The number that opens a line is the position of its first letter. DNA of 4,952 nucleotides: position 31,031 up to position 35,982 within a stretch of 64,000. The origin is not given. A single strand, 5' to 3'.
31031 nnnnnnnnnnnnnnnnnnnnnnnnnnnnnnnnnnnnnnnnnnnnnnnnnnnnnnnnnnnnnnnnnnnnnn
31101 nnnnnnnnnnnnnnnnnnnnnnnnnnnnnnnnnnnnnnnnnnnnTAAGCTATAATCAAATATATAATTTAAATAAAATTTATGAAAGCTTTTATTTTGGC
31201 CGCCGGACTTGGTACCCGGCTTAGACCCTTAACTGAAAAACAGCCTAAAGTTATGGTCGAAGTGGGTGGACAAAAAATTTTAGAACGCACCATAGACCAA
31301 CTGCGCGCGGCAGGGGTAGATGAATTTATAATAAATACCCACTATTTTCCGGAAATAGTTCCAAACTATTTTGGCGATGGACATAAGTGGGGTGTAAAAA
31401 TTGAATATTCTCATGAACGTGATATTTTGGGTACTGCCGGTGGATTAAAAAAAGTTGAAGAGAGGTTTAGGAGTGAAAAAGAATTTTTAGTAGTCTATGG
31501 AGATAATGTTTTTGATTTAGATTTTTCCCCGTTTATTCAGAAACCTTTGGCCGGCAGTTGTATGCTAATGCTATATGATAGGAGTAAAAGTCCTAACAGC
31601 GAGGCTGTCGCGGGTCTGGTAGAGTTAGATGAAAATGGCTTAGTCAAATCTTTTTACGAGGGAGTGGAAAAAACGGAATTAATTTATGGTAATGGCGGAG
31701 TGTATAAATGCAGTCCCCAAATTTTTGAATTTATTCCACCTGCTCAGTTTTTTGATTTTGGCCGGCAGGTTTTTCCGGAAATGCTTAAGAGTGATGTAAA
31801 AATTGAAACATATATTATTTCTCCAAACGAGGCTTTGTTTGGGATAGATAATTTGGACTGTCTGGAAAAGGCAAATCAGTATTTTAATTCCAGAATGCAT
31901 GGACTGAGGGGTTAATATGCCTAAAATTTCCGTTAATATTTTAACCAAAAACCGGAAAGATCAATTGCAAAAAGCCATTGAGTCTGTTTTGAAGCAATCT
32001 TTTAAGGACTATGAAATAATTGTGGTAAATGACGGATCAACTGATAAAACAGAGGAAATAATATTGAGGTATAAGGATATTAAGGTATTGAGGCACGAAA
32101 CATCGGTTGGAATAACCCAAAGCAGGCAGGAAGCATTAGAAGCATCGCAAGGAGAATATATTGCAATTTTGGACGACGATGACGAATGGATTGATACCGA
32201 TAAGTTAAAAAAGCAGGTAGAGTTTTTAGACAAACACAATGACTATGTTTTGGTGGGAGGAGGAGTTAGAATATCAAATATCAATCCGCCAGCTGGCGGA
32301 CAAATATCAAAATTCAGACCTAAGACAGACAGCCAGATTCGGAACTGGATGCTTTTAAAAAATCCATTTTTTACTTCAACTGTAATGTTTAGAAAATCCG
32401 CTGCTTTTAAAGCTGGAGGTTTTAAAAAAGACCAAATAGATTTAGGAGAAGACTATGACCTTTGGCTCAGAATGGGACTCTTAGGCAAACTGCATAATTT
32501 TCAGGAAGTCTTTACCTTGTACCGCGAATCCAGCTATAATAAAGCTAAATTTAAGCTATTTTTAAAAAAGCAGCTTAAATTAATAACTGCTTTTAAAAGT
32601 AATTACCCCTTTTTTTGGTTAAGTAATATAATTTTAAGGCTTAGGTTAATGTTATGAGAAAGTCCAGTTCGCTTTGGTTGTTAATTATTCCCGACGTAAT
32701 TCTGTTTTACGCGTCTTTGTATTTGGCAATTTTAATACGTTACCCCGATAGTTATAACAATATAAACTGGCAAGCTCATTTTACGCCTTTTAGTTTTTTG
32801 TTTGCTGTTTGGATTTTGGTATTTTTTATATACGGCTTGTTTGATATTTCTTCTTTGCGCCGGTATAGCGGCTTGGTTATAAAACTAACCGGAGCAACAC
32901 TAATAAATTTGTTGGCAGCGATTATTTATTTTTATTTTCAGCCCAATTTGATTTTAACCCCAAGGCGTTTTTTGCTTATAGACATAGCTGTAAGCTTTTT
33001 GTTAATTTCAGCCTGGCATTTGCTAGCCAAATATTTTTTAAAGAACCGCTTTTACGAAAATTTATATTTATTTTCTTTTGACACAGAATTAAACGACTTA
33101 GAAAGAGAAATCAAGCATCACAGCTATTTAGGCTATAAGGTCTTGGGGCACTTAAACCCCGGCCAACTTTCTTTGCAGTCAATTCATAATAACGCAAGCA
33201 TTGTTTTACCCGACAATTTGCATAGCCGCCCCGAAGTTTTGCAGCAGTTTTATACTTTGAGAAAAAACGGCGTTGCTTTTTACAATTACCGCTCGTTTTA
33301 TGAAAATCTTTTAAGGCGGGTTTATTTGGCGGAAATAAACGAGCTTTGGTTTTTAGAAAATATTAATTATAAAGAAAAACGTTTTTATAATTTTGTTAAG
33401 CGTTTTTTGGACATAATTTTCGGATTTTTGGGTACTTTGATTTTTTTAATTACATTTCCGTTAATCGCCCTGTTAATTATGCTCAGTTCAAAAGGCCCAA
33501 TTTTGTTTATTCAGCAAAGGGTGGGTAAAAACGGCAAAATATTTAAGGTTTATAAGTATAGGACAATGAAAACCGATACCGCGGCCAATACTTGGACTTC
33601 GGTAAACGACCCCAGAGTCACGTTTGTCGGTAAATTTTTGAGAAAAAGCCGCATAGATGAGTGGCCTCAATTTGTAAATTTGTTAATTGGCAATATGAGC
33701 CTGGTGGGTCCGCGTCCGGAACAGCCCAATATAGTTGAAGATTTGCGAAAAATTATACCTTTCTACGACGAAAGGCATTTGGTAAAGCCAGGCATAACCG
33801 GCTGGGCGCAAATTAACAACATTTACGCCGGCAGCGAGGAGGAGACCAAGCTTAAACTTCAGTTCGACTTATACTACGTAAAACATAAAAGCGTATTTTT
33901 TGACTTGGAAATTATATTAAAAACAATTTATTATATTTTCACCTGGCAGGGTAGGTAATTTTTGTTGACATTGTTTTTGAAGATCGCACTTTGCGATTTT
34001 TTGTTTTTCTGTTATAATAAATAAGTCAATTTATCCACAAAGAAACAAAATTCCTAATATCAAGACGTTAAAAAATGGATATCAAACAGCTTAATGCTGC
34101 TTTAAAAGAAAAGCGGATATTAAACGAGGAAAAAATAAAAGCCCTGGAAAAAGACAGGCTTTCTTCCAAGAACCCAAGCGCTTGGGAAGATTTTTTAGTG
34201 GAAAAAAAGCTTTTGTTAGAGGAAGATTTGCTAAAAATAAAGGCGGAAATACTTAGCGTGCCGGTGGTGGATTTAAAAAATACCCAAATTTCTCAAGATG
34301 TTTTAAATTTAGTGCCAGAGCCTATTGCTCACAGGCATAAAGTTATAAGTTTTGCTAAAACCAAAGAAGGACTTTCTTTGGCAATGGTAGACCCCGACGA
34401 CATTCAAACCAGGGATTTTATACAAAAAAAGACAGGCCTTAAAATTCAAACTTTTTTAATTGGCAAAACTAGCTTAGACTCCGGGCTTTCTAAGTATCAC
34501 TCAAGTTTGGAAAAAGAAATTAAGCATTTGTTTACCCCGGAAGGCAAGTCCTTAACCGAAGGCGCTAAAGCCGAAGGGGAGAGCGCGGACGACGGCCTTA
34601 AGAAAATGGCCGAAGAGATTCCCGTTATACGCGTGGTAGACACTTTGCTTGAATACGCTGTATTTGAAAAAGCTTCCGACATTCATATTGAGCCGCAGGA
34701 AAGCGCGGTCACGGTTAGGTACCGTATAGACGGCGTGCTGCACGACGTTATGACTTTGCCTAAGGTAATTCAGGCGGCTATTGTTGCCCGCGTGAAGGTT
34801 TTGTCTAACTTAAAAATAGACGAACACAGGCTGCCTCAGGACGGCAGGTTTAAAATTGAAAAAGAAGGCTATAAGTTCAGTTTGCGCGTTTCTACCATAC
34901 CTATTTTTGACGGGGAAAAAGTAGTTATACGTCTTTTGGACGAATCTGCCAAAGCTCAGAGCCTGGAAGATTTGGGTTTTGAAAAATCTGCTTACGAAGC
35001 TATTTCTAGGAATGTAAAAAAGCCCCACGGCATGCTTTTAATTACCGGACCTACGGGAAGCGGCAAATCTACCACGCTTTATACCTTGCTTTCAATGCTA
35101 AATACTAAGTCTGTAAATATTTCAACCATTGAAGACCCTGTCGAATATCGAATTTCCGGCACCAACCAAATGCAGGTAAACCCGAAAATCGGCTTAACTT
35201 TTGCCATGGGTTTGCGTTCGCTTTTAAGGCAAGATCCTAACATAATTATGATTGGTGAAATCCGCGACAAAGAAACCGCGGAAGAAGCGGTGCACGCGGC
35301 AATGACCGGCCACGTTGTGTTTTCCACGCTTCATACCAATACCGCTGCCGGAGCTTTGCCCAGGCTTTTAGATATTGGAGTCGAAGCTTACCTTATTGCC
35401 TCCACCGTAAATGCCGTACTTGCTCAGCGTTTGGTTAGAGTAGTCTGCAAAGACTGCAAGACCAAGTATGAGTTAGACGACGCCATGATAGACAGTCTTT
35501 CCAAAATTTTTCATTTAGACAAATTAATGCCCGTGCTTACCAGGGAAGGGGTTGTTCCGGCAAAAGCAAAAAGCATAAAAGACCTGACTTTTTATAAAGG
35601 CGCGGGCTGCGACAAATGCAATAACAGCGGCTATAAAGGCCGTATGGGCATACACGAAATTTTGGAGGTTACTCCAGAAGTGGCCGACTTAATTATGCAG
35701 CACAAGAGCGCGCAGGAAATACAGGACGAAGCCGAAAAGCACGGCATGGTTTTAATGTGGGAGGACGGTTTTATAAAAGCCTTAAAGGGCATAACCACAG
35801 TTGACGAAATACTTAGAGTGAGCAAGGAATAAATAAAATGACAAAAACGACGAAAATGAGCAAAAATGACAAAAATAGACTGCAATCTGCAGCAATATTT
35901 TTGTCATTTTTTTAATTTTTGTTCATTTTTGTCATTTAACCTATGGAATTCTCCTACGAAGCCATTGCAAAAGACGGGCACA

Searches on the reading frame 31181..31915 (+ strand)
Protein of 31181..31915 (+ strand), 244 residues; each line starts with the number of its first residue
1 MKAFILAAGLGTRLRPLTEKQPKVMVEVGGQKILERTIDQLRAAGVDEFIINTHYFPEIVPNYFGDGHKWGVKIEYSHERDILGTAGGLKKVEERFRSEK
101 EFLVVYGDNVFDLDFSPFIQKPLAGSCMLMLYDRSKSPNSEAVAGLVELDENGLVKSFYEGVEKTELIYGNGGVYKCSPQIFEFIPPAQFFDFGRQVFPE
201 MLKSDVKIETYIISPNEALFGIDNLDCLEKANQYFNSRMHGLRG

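Call 5: search_protein_families(library=pfam, proteins=[window:31181-31915:+])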
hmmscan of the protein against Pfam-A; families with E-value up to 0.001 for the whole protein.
window:31181-31915:+ (244 aa): 3 families
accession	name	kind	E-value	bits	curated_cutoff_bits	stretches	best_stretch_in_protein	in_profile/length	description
PF00483.29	NTP_transferase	-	1.1e-29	104.2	21.2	1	2-205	1-213/245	Nucleotidyl transferase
PF12804.13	NTP_transf_3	-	6.8e-12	46.3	27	1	3-111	1-98/160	MobA-like NTP transferase domain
PF01128.25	IspD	-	0.00098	19.4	27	0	2-51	2-49/221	2-C-methyl-D-erythritol 4-phosphate cytidylyltransferase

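Call 7: search_protein_families(library=ncbifam, proteins=[window:31181-31915:+])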
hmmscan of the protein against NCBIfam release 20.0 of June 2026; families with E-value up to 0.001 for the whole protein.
window:31181-31915:+ (244 aa): 32 families (the best 25 are shown)
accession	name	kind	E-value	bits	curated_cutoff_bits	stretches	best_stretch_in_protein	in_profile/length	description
NF045761.1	NAMPUrTaseMurU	equivalog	1.1e-34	120.3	250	1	1-209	1-205/226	N-acetylmuramate alpha-1-phosphate uridylyltransferase MurU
TIGR03992.1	Arch_glmU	subfamily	1.5e-34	119.6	292.1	1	1-186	1-177/393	bifunctional sugar-1-phosphate nucleotidylyltransferase/acetyltransferase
NF052502.1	man1P_GTase_Rv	exception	1.6e-34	119.3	440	1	2-212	2-209/352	mannose-1-phosphate guanylyltransferase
NF041313.1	UDPGP_AglF_Halo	equivalog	2.2e-31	109.1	400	1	1-186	1-183/234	UTP--glucose-1-phosphate uridylyltransferase AglF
NF049965.1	GlMnHpPGnyltfHddC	equivalog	2.7e-26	92.6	300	1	1-194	1-184/221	D-glycero-D-manno-heptose 1-phosphate guanosyltransferase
TIGR01208.1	rmlA_long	equivalog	4.1e-22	78.5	320.25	1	2-185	1-182/353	glucose-1-phosphate thymidylyltransferase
NF041173.1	Sug_nt_acttase_Thmprot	equivalog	6e-22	78.1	600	1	1-200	1-191/405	bifunctional sugar-1-phosphate nucleotidylyltransferase/acetyltransferase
NF045697.1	MurNAcPUrMurU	equivalog_domain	3.3e-21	75.8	370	1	5-186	2-184/229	N-acetylmuramate alpha-1-phosphate uridylyltransferase MurU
TIGR02623.1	G1P_cyt_trans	equivalog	2.8e-16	59.8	300.25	1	1-65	1-65/255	glucose-1-phosphate cytidylyltransferase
NF041135.1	IPPtranDIPPsyn_Thcocales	equivalog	1.2e-11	44.3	580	1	1-115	1-108/419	bifunctional L-myo-inositol-1-phosphate cytidylyltransferase/CDP-L-myo-inositol myo-inositolphosphotransferase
TIGR02091.1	glgC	equivalog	1.2e-11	44.3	424.9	1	3-211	3-237/364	glucose-1-phosphate adenylyltransferase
TIGR01207.1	rmlA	equivalog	3.8e-11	42.6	360.65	1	2-183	1-181/286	glucose-1-phosphate thymidylyltransferase RfbA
NF003670.0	PRK05293.1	equivalog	5.2e-11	42.1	470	1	3-211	7-236/382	glucose-1-phosphate adenylyltransferase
TIGR01173.1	glmU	equivalog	1.9e-09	36.9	366.85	1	1-109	1-102/452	bifunctional UDP-N-acetylglucosamine diphosphorylase/glucosamine-1-phosphate N-acetyltransferase GlmU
NF012024.0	PRK15480.1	equivalog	3.7e-09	36.1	588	1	2-177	5-179/292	glucose-1-phosphate thymidylyltransferase RfbA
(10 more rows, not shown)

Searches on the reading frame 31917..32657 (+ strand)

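Call 5: search_protein_families(library=pfam, proteins=[window:31917-32657:+])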
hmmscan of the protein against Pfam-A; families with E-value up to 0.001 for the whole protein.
window:31917-32657:+ (246 aa): 6 families
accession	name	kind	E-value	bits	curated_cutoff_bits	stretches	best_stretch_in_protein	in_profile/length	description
PF00535.33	Glycos_transf_2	-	5.4e-34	118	23.3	1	5-162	1-163/168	Glycosyl transferase family 2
PF13641.12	Glyco_tranf_2_3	-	2.7e-12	47.6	27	1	2-190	1-198/230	Glycosyltransferase like family 2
PF10111.15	Glyco_tranf_2_2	-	3.9e-09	36.8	27.3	1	17-104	15-106/276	Glycosyltransferase like family 2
PF13632.12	Glyco_trans_2_3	-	8.2e-08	32.7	27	1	81-195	1-115/198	Glycosyl transferase family group 2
PF13704.12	Glyco_tranf_2_4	-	7.6e-06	26.8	27.5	1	12-97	2-89/98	Glycosyl transferase family 2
PF20691.3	TAGT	-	0.00047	20.6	27.5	1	6-192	3-186/205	TET-Associated Glycosyltransferase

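Call 7: search_protein_families(library=ncbifam, proteins=[window:31917-32657:+])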
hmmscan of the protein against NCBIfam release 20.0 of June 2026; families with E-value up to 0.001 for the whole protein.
window:31917-32657:+ (246 aa): 21 families
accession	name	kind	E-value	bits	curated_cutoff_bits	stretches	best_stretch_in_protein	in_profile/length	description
NF053739.1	GlytfEpsEBac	equivalog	6.9e-33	113.8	450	1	2-224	1-226/265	glycosyltransferase EpsE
NF047683.1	TeichurnBiosyTuaG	equivalog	5.7e-26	91.7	400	1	2-214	6-222/252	teichuronic acid biosynthesis protein TuaG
NF041875.1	EPS_EpsD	equivalog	5.9e-25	88.3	370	1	4-206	1-209/325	exopolysaccharide biosynthesis glycosyltransferase EpsD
NF050050.1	ProtGlycPglI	equivalog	8.7e-19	68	500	1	1-94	1-99/306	GalNAc(5)-diNAcBac-PP-undecaprenol beta-1,3-glucosyltransferase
TIGR03937.1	PgaC_IcaA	equivalog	4.3e-17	62.2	422.3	1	2-182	45-229/407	poly-beta-1,6-N-acetyl-D-glucosamine synthase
TIGR03965.1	mycofact_glyco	equivalog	1.1e-16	60.8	280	1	2-88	74-164/467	mycofactocin biosynthesis glycosyltransferase MftF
NF007482.0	PRK10073.1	equivalog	2.9e-16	59.4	423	1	2-91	6-98/334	glycosyltransferase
NF041394.1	GtaseAglG_Halo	equivalog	5.5e-16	58.7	440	1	8-117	9-119/304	glucosyl-dolichyl phosphate glucuronosyltransferase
NF007453.0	PRK10018.1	equivalog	3.2e-15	56.5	382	1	2-187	6-190/280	colanic acid biosynthesis glycosyltransferase WcaA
TIGR04017.1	WcaA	equivalog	3.5e-15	56.3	495.75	1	2-186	5-188/279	colanic acid biosynthesis glycosyltransferase WcaA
NF038302.1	EPS_HpsE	equivalog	6.1e-14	51.7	300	1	4-125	3-133/307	hormogonium polysaccharide biosynthesis glycosyltransferase HpsE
TIGR04440.1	glyco_TIGR04440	domain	2.5e-13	50.3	70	1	8-123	6-125/215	TIGR00180 family glycosyltransferase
NF038299.1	EPS_HpsN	equivalog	3.2e-09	36.2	425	1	2-117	1-119/317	hormogonium polysaccharide biosynthesis glycosyltransferase HpsN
TIGR04283.1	glyco_like_mftF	equivalog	1.2e-07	31.6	182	1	4-195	1-178/221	TIGR04283 family arsenosugar biosynthesis glycosyltransferase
TIGR03111.1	glyc2_xrt_Gpos1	hypoth_equivalog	4.1e-07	29.1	363.95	1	1-115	48-167/439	TIGR03111 family XrtG-associated glycosyltransferase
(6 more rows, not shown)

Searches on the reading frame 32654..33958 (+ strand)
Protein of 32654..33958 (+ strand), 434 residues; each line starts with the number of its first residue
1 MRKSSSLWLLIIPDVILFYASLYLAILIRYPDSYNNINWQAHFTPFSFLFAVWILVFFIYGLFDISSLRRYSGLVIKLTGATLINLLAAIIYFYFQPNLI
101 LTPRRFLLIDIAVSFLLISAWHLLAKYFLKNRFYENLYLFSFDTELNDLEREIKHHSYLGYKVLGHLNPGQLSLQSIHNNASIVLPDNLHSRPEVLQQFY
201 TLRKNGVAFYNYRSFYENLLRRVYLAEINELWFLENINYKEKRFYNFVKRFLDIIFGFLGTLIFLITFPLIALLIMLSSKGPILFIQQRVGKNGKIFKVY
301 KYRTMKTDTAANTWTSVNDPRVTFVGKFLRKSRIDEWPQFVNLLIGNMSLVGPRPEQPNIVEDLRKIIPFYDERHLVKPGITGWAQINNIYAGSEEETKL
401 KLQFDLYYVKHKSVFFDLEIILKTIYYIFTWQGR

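Call 7: search_protein_families(library=ncbifam, proteins=[window:32654-33958:+])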
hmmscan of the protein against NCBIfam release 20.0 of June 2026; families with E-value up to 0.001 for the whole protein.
window:32654-33958:+ (434 aa): 10 families
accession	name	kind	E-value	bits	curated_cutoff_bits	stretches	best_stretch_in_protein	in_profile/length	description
TIGR03025.1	EPS_sugtrans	subfamily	4.8e-97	326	295.55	1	14-430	3-440/445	exopolysaccharide biosynthesis polyprenyl glycosylphosphotransferase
TIGR03013.1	EpsB_2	subfamily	9.2e-85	285.3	393.35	1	14-430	3-438/443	TIGR03013 family XrtA/PEP-CTERM system glycosyltransferase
TIGR03023.1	WcaJ_sugtrans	equivalog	6e-80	269.7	410.75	1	14-430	3-448/453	undecaprenyl-phosphate glucose phosphotransferase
TIGR03022.1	WbaP_sugtrans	subfamily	9.9e-52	176.7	403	2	229-433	239-454/456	undecaprenyl-phosphate galactose phosphotransferase WbaP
NF007518.0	PRK10124.1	equivalog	7.3e-48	163.4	684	1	246-429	271-458/464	undecaprenyl-phosphate glucose phosphotransferase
NF052601.1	undeca_RfbP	equivalog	5e-43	147.1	330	2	318-428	131-235/244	undecaprenyl-phosphate galactose phosphotransferase family protein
NF050817.1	PolSacchBiosHfsE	equivalog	4.1e-39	134.6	750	1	245-425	268-456/467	polysaccharide biosynthesis protein HfsE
NF041877.1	EPS_EpsZ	equivalog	5e-34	117.7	800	1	233-433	250-457/459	exopolysaccharide biosynthesis polyisoprenyl-phosphate hexose-1-phosphate transferase EpsZ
NF011751.0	PRK15204.1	equivalog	2.7e-28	98.8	907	1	231-429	262-470/476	undecaprenyl-phosphate galactose phosphotransferase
NF045514.1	glycotran_HepC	equivalog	3.8e-21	75.4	140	1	238-355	106-211/220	heterocyst development glycosyltransferase HepC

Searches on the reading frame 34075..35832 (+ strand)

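Call 22: search_protein_families(library=ncbifam, proteins=[window:34075-35832:+], max_evalue=1e-10)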
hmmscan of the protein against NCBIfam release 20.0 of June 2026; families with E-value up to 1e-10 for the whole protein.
window:34075-35832:+ (585 aa): 12 families
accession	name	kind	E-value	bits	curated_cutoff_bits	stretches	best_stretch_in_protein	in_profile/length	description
TIGR02538.1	type_IV_pilB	equivalog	4.9e-170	566.9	675.65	1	6-584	2-563/564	type IV-A pilus assembly ATPase PilB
TIGR02533.1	type_II_gspE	equivalog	5.4e-168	559.6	630.25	1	83-582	7-485/486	type II secretion system ATPase GspE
NF053534.1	T4PilAsmATPsTfpB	equivalog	8.5e-135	450.4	850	1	45-583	61-582/584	type IV pilus assembly ATPase TfpB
NF007755.0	PRK10436.1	equivalog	3.7e-132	441.3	617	1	84-583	13-459/465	type II secretion system protein GspE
NF041000.1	ATPase_ComGA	equivalog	9e-80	267.5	300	1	190-455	2-266/267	competence type IV pilus ATPase ComGA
TIGR01420.1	pilT_fam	subfamily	2.9e-51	174.7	319.1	1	189-456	3-270/343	PilT/PilU family type 4a pilus ATPase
TIGR02525.1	plasmid_TraJ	equivalog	3.2e-28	98.8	368.3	1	285-454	122-298/372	plasmid transfer ATPase TraJ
TIGR02524.1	dot_icm_DotB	equivalog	5.7e-21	75.1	463.3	1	188-453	6-278/358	Dot/Icm type IV secretion system ATPase DotB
TIGR02782.1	TrbB_P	equivalog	1.2e-14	54.3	304.55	1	305-451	124-269/303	P-type conjugative transfer ATPase TrbB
NF058587.1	archaellum_moto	equivalog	3.6e-13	49.1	550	1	321-430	278-392/527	archaellum flagellar ATPase motor FlaI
TIGR03819.1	heli_sec_ATPase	hypoth_equivalog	3.9e-13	49.3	373.15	1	238-457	101-323/340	TadA family conjugal transfer-associated ATPase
NF010469.0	PRK13894.1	subfamily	5.3e-13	49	508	1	305-433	137-266/320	conjugal transfer ATPase TrbB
